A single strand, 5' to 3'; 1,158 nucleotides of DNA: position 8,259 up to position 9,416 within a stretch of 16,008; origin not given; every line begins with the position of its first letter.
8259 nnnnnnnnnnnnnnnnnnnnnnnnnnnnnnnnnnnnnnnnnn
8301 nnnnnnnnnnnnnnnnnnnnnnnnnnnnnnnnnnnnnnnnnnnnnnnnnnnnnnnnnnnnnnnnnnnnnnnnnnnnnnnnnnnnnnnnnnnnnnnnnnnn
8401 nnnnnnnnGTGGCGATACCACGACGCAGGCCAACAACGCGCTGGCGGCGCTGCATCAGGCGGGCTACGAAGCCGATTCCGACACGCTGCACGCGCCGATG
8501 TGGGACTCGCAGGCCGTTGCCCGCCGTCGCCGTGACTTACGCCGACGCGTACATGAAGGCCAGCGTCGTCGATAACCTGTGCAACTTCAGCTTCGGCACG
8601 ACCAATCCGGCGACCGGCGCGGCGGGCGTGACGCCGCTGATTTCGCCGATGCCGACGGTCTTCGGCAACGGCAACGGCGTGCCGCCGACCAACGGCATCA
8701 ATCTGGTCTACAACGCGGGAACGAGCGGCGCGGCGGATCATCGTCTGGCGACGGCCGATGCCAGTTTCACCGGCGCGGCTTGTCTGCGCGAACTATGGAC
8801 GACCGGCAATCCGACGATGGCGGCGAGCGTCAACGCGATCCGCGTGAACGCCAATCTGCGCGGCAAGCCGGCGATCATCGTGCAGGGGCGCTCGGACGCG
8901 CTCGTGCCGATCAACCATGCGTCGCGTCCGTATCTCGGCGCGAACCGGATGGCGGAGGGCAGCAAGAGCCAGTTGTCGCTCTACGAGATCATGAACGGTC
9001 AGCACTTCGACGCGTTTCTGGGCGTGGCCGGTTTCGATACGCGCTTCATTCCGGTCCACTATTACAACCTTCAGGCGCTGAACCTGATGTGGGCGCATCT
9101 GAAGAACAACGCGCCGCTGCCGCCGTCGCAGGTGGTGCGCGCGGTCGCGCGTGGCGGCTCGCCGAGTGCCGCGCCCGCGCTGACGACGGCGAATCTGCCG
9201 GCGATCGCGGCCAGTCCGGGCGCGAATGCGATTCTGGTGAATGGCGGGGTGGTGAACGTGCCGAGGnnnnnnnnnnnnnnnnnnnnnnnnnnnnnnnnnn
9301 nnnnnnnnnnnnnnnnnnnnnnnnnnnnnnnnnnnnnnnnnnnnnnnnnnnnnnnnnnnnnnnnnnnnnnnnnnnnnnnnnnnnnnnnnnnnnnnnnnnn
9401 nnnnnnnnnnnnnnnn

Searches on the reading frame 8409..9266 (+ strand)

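Call 43: search_protein_families(library=pfam, proteins=[window:8409-9266:+], max_evalue=0.001)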
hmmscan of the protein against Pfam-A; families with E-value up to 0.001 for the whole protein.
window:8409-9266:+ (286 aa): 1 family
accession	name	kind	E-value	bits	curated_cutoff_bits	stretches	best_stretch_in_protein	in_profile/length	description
PF10605.15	3HBOH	-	3.3e-101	340.1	27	1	38-285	431-687/688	3HB-oligomer hydrolase (3HBOH)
